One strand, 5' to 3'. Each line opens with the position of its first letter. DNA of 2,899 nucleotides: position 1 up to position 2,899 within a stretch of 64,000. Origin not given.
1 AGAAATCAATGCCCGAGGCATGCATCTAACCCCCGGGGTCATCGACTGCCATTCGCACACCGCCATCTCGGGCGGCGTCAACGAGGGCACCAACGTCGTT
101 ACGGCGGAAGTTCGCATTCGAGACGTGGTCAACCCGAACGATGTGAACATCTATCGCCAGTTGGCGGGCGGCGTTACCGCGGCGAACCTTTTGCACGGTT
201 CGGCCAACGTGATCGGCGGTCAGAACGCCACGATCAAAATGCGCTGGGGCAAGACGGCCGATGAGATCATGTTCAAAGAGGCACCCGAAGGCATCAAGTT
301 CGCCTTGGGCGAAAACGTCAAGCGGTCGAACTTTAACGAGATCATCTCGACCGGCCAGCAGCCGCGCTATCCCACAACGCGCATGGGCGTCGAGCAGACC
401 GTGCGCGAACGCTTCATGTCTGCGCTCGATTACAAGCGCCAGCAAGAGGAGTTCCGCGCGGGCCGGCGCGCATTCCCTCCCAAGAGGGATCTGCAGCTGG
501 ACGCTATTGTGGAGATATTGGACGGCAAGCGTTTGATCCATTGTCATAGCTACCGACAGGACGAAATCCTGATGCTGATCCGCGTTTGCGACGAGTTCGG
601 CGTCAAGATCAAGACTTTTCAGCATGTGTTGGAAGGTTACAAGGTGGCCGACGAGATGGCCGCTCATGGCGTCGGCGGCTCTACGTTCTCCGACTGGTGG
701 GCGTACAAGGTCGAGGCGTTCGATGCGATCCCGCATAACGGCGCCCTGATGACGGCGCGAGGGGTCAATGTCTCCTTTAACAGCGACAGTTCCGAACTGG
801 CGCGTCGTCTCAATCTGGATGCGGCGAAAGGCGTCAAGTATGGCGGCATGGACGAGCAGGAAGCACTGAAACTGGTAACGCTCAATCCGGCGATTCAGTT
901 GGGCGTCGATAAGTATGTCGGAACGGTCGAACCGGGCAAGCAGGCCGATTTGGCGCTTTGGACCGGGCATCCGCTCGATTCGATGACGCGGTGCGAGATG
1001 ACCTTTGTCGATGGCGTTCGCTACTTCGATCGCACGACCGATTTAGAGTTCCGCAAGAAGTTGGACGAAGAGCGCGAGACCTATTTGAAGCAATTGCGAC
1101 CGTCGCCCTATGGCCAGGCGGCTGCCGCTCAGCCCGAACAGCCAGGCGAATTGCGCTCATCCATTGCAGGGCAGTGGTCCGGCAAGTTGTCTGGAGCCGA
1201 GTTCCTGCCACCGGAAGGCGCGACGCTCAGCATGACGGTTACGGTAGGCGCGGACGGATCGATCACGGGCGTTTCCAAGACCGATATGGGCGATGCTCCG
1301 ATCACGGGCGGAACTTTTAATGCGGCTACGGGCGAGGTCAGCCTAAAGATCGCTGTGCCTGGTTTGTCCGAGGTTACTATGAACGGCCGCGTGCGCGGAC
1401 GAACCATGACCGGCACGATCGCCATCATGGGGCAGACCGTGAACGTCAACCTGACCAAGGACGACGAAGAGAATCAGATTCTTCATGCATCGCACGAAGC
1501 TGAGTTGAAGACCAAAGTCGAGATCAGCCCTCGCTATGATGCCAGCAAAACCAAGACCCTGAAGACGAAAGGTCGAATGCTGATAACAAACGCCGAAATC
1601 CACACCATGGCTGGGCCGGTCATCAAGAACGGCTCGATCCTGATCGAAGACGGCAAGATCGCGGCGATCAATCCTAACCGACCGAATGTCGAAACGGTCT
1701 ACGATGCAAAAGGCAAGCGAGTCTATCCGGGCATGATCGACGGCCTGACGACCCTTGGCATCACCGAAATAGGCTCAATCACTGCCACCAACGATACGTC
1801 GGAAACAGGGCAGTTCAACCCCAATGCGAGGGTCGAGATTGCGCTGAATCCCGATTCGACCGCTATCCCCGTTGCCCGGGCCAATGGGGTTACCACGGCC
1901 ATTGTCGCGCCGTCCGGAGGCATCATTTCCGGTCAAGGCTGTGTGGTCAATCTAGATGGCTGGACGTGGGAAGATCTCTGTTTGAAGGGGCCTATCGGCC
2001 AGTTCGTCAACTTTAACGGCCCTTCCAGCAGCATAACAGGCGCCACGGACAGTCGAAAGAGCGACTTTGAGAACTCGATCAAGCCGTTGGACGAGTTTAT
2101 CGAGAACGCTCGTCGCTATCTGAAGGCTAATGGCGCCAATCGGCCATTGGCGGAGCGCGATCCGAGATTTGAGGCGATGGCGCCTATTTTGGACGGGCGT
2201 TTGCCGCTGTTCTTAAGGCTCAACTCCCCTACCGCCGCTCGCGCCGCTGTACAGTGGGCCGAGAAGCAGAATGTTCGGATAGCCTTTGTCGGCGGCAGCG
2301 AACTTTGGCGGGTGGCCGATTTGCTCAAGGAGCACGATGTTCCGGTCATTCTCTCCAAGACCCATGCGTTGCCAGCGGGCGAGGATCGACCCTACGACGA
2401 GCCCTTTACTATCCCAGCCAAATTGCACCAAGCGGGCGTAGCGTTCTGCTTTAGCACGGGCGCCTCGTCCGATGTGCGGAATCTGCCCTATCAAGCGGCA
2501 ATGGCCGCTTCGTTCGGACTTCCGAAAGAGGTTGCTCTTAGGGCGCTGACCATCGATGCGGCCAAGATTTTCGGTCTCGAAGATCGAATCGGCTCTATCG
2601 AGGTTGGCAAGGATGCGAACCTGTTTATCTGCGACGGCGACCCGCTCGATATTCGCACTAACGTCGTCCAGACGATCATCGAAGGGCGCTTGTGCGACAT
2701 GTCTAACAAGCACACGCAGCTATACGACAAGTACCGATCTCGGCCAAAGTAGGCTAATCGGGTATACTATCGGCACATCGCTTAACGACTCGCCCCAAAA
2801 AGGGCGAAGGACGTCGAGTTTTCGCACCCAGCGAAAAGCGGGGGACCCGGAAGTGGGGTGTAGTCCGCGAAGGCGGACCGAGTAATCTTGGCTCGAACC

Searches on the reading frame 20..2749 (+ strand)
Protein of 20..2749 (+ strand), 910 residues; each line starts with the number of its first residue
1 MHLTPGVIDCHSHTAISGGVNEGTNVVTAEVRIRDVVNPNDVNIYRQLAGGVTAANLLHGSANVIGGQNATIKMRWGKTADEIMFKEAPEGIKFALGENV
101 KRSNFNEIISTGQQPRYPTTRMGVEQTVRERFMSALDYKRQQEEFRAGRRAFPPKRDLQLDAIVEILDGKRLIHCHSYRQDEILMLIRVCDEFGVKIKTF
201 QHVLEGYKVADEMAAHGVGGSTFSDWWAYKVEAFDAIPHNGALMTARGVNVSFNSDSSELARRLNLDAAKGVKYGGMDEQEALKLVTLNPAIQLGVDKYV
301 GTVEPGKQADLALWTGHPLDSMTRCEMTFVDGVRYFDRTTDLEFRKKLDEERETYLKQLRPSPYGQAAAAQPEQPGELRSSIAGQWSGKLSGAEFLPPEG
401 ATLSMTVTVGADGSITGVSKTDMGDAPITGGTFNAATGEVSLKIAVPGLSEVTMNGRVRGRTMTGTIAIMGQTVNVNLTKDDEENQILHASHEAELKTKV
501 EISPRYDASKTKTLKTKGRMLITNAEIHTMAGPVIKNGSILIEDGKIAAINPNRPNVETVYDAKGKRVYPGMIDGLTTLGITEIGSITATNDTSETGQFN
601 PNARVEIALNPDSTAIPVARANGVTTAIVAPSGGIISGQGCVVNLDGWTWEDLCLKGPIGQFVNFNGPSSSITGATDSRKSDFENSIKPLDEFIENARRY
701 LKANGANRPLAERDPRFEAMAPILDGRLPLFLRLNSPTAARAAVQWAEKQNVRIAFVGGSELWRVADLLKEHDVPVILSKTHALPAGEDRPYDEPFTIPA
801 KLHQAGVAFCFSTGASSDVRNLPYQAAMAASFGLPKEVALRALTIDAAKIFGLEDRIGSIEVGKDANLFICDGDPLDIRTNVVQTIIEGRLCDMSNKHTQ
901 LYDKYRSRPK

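Call 3: search_protein_families(library=pfam, proteins=[window:20-2749:+], max_evalue=0.01)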
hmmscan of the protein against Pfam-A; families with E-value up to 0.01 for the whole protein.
window:20-2749:+ (910 aa): 3 families
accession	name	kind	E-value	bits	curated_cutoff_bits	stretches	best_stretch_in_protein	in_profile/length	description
PF01979.26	Amidohydro_1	-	7.3e-31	108.1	25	2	3-320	2-324/345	Amidohydrolase family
PF07969.17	Amidohydro_3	-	5.6e-23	82.6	29.7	2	837-890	410-469/472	Amidohydrolase family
PF22644.2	BsNagA_N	-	0.0056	16.8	27.4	0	533-556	14-37/50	BsNagA composite domain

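Call 4: search_protein_families(library=ncbifam, proteins=[window:20-2749:+], max_evalue=0.01)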
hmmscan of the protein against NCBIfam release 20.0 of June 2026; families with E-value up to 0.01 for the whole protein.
window:20-2749:+ (910 aa): 52 families (the best 25 are shown)
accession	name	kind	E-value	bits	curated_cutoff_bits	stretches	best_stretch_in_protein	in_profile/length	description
NF051886.1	XaaProDiPepCaul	equivalog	9e-22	77.6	500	3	801-878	302-381/398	Xaa-Pro dipeptidase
NF006056.0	PRK08204.1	subfamily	3.6e-18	65.6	391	3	827-876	335-384/449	hypothetical protein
TIGR00221.1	nagA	equivalog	1.2e-16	60.6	225.65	3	837-889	332-379/380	N-acetylglucosamine-6-phosphate deacetylase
NF011990.0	PRK15446.2-6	subfamily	2.9e-16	59.2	233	3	279-337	328-384/390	alpha-D-ribose 1-methylphosphonate 5-triphosphate diphosphatase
TIGR01224.1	hutI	equivalog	8.7e-16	57.7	298.15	2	243-317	277-354/377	imidazolonepropionase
NF011989.0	PRK15446.2-5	equivalog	1.3e-14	53.8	565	1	520-574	4-58/385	alpha-D-ribose 1-methylphosphonate 5-triphosphate diphosphatase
TIGR02318.1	phosphono_phnM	equivalog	2.1e-14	53.2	390.55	2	523-574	3-52/376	phosphonate metabolism protein PhnM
NF005557.0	PRK07228.1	equivalog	7.9e-14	51.2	522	2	834-876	337-379/445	5'-deoxyadenosine deaminase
NF006549.0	PRK09045.1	equivalog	1.8e-13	49.9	540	2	833-872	340-379/444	TRZ/ATZ family hydrolase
TIGR01178.1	ade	equivalog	4.2e-12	45.3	472.5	0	268-332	268-327/552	adenine deaminase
NF005211.0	PRK06687.1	equivalog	8.4e-12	44.6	703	1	834-871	334-371/419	TRZ/ATZ family protein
NF006689.0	PRK09237.1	equivalog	9.9e-12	44.1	371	1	520-574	5-61/383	amidohydrolase/deacetylase family metallohydrolase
NF009941.0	PRK13404.1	subfamily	4.2e-11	42.2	647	0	521-583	7-67/478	dihydropyrimidinase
NF008371.0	PRK11170.1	equivalog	8.8e-11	41.3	483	2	271-315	320-364/382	N-acetylglucosamine-6-phosphate deacetylase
NF009686.0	PRK13207.1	subfamily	1.1e-10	40.9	354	1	286-316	409-439/569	urease subunit alpha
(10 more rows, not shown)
